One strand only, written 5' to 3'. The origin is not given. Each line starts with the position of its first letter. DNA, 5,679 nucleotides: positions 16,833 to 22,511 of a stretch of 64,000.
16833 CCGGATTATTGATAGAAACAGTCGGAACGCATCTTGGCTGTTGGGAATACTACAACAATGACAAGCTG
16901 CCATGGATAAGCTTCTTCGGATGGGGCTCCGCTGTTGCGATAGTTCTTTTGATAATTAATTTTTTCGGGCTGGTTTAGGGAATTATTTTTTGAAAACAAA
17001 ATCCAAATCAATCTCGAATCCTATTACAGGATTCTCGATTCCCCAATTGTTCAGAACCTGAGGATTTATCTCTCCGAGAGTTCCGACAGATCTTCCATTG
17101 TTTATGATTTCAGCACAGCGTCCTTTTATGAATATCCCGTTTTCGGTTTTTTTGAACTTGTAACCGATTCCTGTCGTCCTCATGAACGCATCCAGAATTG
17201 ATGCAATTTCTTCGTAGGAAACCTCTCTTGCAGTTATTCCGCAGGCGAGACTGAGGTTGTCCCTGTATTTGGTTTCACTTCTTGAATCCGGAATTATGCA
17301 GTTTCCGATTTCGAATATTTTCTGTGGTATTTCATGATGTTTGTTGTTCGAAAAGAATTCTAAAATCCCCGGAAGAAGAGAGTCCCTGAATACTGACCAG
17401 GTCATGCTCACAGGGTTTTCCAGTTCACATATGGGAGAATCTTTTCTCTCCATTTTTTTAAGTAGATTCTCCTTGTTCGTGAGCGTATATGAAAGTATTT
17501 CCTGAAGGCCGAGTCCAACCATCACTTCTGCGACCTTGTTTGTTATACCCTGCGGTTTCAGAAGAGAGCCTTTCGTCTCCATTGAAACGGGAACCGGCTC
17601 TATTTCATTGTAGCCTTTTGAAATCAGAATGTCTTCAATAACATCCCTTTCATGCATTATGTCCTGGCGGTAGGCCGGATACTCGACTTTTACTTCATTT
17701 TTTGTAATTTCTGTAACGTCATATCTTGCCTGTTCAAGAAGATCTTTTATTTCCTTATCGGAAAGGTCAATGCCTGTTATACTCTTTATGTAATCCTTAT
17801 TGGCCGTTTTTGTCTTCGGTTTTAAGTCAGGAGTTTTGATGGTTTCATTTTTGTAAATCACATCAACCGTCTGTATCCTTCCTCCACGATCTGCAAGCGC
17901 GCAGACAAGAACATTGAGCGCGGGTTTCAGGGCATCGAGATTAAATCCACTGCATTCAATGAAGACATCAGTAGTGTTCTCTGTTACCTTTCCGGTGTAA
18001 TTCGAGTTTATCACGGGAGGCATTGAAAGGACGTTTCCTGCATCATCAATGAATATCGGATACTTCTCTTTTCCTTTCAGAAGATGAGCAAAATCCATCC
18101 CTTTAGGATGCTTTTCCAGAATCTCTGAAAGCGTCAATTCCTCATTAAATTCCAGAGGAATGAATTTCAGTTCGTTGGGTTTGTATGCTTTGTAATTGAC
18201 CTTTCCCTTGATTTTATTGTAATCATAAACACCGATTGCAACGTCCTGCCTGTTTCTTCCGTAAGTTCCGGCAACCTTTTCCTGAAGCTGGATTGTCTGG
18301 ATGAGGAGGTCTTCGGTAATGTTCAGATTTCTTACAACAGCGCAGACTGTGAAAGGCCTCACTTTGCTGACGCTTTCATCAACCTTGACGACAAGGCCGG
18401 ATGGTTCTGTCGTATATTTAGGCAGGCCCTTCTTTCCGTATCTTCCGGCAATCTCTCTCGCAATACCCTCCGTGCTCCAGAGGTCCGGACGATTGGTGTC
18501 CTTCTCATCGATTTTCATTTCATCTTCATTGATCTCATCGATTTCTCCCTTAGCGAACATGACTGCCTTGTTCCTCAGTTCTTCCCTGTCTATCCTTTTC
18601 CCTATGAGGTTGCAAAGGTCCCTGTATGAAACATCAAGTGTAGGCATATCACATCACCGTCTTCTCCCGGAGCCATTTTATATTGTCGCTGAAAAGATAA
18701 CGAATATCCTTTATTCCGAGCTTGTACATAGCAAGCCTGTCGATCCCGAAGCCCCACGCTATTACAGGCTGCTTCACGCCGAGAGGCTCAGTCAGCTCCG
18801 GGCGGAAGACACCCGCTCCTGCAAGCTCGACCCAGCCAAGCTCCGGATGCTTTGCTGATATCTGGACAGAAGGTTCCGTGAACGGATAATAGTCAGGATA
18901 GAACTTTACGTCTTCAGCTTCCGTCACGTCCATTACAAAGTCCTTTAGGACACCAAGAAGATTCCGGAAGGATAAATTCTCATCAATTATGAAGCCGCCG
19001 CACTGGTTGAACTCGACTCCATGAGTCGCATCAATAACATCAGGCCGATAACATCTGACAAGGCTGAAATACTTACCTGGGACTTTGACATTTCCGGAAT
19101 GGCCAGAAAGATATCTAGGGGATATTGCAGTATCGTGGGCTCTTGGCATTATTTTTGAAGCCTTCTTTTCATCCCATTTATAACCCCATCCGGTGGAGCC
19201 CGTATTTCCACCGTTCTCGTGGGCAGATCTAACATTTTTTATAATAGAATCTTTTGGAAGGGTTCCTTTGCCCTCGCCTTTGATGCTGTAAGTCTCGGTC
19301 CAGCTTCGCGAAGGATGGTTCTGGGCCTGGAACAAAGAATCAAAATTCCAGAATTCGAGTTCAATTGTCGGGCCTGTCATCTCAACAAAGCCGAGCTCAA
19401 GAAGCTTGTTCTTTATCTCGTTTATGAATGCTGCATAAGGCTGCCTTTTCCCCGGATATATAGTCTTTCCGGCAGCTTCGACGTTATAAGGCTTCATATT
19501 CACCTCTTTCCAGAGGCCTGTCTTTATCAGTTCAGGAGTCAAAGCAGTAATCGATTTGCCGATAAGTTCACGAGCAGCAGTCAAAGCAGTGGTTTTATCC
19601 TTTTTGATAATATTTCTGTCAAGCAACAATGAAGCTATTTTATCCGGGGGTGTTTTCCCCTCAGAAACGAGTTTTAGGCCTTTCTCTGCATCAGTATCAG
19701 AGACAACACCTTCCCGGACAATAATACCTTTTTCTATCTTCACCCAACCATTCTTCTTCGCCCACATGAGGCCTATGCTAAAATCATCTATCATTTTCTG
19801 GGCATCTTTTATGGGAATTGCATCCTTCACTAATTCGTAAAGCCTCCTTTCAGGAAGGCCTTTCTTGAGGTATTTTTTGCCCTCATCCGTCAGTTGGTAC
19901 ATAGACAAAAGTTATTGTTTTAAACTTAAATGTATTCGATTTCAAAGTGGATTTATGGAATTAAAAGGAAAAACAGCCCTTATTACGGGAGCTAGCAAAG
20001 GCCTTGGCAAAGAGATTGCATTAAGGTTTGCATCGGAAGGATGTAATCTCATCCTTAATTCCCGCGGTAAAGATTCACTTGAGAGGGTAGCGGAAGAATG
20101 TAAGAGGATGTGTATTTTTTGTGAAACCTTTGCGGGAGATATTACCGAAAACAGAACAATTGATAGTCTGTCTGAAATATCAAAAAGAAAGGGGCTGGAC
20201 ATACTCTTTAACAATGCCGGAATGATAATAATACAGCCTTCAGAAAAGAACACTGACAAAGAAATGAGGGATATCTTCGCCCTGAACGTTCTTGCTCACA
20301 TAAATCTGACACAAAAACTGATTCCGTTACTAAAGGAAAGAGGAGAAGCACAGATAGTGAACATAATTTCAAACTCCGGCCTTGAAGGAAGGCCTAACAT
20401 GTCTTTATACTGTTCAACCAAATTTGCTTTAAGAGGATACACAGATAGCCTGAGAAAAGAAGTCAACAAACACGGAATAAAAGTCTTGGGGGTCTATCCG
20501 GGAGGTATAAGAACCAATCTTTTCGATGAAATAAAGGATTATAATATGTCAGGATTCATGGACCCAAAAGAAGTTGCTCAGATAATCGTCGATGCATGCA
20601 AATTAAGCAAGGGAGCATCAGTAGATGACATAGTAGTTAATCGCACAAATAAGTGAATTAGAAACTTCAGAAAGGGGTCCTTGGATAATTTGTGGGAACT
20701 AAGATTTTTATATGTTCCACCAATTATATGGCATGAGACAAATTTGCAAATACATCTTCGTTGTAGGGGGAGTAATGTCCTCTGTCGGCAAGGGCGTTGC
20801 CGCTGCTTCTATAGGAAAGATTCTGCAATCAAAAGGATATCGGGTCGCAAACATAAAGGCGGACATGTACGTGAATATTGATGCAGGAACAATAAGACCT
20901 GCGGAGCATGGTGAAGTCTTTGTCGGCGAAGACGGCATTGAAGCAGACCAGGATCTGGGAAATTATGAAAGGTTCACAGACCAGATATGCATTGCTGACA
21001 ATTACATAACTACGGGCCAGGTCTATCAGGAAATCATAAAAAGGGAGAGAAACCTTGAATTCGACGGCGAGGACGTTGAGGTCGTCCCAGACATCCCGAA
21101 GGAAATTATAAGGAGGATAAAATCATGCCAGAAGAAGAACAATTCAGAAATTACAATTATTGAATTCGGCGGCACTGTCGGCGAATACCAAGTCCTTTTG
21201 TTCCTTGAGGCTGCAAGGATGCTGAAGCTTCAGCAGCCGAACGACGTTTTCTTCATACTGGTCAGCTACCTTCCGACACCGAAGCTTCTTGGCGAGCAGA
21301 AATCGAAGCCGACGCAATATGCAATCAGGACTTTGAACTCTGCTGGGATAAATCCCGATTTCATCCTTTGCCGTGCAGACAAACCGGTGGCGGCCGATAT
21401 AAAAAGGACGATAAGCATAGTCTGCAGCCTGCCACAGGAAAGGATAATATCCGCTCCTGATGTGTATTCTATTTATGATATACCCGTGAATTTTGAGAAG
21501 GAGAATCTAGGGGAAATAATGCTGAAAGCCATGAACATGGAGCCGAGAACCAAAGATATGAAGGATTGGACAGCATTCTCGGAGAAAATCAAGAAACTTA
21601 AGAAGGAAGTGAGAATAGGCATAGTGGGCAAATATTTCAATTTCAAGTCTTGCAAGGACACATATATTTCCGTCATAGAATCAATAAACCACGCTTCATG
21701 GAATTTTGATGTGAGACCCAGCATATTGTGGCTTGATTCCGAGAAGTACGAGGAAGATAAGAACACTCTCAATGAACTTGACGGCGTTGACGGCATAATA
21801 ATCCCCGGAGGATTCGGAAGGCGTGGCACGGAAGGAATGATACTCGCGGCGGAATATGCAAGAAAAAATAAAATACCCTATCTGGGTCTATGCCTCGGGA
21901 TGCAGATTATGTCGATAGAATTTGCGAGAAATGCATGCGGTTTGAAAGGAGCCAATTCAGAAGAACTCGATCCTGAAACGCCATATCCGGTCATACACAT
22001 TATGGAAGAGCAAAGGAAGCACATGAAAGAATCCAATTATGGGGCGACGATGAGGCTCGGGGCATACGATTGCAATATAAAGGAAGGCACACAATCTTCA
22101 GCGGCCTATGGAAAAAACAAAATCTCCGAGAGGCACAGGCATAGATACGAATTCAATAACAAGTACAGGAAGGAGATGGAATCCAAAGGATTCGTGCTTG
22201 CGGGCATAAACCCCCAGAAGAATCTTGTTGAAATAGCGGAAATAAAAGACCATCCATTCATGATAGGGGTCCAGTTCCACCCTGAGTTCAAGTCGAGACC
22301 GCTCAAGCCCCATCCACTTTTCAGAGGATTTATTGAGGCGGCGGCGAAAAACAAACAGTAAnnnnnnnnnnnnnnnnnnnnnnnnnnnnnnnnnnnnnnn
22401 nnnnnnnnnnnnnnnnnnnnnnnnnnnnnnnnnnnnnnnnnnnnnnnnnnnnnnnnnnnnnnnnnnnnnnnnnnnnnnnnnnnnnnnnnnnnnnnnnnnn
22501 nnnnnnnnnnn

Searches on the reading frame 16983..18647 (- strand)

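Call 10: search_protein_families(library=pfam, proteins=[window:16983-18647:-])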
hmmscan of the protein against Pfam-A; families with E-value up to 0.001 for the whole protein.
window:16983-18647:- (554 aa): 4 families
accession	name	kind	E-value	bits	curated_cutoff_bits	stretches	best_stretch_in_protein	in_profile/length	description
PF17759.6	tRNA_synthFbeta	-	2.4e-44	151.8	22.4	1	353-548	6-214/214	Phenylalanyl tRNA synthetase beta chain CLM domain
PF03484.21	B5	-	1.5e-18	67.2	28.6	1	282-346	3-67/67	tRNA synthetase B5 domain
PF03483.22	B3_4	-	5.6e-10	39.5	29.3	1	136-237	51-129/174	B3/4 domain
PF18262.7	PhetRS_B1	-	1.1e-06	29.2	26.8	1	1-66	1-77/83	Phe-tRNA synthetase beta subunit B1 domain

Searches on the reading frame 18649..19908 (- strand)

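Call 10: search_protein_families(library=pfam, proteins=[window:18649-19908:-])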
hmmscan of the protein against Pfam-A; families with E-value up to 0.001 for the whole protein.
window:18649-19908:- (419 aa): 3 families
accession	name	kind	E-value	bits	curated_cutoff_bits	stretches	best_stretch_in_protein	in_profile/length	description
PF01409.25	tRNA-synt_2d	-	2.4e-74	250.3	19.8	1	141-415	2-245/246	tRNA synthetases class II core domain (F)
PF18553.7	PheRS_DBD3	-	6.8e-08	33.1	26.6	1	19-64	2-55/61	PheRS DNA binding domain 3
PF00152.25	tRNA-synt_2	-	0.00034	20.2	25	0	279-303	93-117/308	tRNA synthetases class II (D, K and N)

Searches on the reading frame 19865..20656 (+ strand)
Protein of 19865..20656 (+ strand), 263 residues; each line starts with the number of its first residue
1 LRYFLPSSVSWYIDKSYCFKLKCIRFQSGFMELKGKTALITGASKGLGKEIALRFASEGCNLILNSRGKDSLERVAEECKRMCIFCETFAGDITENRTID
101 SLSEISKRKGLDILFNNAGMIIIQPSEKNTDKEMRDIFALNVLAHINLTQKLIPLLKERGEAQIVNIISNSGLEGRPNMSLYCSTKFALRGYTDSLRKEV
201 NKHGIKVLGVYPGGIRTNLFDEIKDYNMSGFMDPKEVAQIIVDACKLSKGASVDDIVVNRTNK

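Call 31: search_protein_families(library=pfam, proteins=[window:19865-20656:+], max_evalue=0.001)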
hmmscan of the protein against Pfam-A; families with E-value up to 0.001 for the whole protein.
window:19865-20656:+ (263 aa): 3 families
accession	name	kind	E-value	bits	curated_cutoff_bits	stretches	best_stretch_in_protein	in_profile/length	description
PF00106.31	adh_short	-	8.6e-49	166.1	26.6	1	36-224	1-191/195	short chain dehydrogenase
PF13561.12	adh_short_C2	-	1e-27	97.7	27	1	42-227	1-188/236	Enoyl-(Acyl carrier protein) reductase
PF08659.16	KR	-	6.4e-08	33.1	22.6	1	37-188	2-155/180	KR domain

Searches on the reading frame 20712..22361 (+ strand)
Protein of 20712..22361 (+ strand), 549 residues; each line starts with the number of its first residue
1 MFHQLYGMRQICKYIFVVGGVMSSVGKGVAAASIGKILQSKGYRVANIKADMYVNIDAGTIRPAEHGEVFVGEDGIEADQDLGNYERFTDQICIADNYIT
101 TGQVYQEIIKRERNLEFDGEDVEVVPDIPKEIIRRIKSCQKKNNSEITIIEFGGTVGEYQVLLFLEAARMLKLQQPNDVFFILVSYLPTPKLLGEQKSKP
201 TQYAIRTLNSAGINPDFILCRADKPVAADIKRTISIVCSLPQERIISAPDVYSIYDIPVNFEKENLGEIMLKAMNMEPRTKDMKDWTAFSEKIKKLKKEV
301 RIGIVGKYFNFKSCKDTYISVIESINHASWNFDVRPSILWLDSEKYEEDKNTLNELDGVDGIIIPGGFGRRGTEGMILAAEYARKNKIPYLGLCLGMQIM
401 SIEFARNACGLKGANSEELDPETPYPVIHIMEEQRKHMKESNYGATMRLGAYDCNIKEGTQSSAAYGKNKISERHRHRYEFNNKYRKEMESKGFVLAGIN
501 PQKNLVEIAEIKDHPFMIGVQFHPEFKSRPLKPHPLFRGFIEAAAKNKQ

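Call 31: search_protein_families(library=pfam, proteins=[window:20712-22361:+], max_evalue=0.001)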
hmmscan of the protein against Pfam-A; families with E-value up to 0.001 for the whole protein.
window:20712-22361:+ (549 aa): 4 families
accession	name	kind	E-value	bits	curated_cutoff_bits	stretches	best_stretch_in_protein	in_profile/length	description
PF06418.20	CTP_synth_N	-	2.3e-94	316.1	26.1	1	13-276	1-265/265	CTP synthase N-terminus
PF00117.34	GATase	-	1.8e-41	142.3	22.8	1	315-542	3-189/190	Glutamine amidotransferase class-I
PF07722.19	Peptidase_C26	-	9e-09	35.8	20.5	1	381-525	99-219/219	Peptidase C26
PF01656.29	CbiA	-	0.00013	22.3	25.4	1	19-152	4-54/125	CobQ/CobB/MinD/ParA nucleotide binding domain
